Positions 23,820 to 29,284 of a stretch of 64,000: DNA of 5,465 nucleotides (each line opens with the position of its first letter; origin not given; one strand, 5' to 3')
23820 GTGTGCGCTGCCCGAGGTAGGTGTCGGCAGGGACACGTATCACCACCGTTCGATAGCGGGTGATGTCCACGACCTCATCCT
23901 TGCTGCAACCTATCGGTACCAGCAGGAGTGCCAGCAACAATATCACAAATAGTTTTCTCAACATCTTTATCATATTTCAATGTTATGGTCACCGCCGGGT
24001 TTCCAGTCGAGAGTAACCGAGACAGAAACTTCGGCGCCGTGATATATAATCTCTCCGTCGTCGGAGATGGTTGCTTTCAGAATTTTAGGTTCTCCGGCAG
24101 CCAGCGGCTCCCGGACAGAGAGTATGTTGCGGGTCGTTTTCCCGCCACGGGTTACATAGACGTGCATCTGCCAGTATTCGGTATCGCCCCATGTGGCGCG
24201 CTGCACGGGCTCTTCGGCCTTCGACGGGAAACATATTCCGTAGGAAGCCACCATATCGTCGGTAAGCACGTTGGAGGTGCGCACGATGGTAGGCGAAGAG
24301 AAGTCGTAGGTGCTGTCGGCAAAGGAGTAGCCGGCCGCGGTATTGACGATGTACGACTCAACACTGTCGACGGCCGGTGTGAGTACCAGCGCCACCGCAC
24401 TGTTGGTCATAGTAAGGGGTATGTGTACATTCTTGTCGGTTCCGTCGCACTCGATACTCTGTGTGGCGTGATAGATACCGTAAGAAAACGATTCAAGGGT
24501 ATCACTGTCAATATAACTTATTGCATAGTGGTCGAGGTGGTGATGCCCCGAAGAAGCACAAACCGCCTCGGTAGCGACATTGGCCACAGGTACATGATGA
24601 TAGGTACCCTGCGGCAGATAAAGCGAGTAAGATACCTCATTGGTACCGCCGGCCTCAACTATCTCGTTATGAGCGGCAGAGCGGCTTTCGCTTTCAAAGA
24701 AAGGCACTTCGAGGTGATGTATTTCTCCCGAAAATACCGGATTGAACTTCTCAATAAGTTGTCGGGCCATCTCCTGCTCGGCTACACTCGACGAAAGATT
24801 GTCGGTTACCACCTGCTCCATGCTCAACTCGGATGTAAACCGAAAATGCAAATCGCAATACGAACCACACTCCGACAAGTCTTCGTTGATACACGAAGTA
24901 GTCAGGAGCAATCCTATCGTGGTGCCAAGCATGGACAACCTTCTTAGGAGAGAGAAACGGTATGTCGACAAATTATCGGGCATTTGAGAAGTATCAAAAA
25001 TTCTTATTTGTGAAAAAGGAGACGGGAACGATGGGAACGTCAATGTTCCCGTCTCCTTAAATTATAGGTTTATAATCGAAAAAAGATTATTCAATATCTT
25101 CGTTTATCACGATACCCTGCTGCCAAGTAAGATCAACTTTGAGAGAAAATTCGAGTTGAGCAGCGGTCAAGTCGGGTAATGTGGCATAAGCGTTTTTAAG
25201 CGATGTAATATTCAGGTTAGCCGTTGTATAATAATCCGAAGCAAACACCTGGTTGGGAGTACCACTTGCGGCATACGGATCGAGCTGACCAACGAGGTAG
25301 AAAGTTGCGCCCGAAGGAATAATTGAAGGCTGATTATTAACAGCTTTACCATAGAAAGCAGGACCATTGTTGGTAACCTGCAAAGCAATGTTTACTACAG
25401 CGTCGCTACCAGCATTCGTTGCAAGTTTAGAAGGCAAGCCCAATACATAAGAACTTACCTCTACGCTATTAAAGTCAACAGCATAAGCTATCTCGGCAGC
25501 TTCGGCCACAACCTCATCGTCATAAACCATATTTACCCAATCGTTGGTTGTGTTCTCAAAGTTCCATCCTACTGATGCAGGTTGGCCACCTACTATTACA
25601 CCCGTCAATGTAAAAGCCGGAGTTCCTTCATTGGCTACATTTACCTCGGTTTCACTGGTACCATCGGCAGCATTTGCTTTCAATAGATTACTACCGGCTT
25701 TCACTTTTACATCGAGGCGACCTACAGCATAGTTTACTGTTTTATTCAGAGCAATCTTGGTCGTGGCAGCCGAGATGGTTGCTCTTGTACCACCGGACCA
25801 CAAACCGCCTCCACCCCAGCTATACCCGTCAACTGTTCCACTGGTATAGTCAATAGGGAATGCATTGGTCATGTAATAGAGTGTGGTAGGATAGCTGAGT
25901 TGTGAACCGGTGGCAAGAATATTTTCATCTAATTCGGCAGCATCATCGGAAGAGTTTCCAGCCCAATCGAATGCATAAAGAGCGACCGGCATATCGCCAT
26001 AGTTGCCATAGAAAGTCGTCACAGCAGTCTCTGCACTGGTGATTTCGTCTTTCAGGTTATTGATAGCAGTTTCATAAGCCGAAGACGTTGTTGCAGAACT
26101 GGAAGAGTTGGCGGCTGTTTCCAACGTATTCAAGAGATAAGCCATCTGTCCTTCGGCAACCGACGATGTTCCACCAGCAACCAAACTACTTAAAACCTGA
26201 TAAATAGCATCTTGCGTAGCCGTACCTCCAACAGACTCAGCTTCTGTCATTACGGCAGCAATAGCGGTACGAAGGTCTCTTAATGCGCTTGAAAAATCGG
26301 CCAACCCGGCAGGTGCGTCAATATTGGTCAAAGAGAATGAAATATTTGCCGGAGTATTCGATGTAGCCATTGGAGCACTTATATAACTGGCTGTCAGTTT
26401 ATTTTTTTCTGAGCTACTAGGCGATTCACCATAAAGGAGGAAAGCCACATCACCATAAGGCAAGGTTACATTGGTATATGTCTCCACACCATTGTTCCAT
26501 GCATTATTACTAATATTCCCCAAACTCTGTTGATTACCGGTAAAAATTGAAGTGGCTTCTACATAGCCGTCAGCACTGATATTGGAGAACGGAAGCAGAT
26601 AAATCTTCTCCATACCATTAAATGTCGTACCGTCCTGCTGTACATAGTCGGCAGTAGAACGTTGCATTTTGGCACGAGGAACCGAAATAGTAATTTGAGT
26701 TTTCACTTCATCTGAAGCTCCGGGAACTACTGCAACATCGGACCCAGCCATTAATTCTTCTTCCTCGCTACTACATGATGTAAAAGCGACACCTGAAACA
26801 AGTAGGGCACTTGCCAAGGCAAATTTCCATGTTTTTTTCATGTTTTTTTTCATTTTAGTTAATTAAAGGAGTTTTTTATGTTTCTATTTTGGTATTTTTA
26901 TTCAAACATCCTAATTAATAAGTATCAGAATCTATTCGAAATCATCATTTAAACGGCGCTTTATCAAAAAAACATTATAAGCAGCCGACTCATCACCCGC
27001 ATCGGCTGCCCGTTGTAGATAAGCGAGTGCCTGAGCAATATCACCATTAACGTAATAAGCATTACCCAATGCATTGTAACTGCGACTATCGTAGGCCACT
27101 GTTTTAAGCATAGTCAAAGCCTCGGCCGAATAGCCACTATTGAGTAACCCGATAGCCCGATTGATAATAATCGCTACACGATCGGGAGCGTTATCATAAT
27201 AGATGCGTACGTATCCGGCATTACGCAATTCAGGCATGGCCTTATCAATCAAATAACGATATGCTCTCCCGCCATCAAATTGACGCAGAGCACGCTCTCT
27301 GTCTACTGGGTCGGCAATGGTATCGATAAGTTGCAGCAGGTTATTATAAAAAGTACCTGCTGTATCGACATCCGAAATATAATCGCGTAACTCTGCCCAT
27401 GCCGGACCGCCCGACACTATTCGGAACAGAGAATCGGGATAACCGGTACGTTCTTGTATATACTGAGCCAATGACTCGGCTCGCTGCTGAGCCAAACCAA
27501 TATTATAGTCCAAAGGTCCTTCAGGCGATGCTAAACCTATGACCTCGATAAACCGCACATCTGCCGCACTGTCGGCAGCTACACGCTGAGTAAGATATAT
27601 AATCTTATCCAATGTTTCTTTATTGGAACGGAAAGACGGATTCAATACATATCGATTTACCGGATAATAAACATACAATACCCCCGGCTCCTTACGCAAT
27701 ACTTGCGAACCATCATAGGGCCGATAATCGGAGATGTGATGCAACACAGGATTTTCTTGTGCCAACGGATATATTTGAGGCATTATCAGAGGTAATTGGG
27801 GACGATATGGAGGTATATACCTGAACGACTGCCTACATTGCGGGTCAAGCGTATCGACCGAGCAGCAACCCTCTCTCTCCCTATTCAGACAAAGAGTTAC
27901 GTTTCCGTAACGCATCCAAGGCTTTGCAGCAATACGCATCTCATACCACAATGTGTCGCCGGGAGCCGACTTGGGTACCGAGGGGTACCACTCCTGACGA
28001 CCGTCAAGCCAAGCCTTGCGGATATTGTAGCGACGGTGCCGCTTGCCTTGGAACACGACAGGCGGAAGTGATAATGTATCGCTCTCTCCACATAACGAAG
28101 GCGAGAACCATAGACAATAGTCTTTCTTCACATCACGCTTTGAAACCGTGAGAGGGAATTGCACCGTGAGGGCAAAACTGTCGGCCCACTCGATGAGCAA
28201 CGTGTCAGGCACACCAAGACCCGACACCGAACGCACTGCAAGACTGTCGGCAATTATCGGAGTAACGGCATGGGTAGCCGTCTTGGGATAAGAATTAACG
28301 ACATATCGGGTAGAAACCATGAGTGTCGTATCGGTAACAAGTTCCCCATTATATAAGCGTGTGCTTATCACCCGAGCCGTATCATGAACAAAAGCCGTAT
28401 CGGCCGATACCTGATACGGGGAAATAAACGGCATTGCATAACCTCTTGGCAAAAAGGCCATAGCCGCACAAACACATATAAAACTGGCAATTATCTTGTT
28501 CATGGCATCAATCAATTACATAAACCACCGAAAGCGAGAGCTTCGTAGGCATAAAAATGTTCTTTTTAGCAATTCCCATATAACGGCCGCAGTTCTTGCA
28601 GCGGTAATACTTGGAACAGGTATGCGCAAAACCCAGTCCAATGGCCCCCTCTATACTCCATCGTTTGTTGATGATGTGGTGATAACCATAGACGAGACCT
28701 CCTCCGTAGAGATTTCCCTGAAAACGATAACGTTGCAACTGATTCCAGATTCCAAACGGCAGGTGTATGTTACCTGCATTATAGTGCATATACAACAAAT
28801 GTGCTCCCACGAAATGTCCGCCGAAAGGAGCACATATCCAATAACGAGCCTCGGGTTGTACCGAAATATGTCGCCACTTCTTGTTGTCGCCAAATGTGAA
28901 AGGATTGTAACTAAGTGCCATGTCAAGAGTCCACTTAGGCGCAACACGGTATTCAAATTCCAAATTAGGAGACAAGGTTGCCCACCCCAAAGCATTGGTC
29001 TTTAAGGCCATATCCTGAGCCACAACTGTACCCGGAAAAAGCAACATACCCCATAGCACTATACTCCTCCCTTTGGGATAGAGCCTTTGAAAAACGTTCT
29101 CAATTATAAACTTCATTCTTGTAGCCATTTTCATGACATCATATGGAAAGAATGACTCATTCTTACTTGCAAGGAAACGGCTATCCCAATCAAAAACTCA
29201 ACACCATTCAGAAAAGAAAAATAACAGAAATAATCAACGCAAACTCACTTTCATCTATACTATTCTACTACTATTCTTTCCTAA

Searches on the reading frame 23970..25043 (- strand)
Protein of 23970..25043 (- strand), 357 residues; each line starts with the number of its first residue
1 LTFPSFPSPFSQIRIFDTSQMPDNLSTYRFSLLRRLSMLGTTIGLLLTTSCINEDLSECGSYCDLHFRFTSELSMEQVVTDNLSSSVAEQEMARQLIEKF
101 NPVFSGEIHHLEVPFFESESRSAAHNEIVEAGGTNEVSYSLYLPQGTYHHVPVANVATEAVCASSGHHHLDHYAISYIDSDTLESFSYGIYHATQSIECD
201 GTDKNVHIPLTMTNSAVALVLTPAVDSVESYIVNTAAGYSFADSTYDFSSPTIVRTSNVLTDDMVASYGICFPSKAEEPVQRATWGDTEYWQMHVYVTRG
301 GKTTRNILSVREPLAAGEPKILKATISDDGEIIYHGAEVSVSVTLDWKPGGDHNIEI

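Call 44: search_protein_families(library=pfam, proteins=[window:23970-25043:-], max_evalue=0.001)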
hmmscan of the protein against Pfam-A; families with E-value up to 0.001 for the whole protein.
window:23970-25043:- (357 aa): 1 family
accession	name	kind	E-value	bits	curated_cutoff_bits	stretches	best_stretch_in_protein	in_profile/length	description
PF08842.16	Mfa2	-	3.8e-07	30.4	21.2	1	98-348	18-272/277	Fimbrillin-A associated anchor proteins Mfa1 and Mfa2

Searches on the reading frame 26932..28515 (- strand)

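Call 8: search_protein_families(library=pfam, proteins=[window:26932-28515:-], max_evalue=0.001)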
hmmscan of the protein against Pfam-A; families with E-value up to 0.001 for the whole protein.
window:26932-28515:- (527 aa): 3 families
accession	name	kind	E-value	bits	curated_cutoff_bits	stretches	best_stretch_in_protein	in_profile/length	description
PF07719.23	TPR_2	-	7.3e-05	23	27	1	479-504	3-28/34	Tetratricopeptide repeat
PF00515.34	TPR_1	-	0.00025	21.2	27.8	1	478-503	2-27/34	Tetratricopeptide repeat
PF00691.25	OmpA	-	0.00037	21.2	27.2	1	299-367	14-77/98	OmpA family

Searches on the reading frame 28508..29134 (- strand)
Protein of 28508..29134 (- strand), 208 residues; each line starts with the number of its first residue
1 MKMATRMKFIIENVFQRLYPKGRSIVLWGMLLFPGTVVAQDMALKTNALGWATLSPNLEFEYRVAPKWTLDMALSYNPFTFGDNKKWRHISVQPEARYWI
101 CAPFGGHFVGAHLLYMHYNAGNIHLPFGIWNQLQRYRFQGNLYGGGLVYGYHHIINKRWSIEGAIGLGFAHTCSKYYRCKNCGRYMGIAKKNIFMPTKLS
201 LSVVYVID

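Call 8: search_protein_families(library=pfam, proteins=[window:28508-29134:-], max_evalue=0.001)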
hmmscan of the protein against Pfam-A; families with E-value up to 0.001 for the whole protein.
window:28508-29134:- (208 aa): 1 family
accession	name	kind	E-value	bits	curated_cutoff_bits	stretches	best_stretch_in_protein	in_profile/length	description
PF12099.14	DUF3575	-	2.4e-66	222.8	21.1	1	31-207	7-177/177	Protein of unknown function (DUF3575)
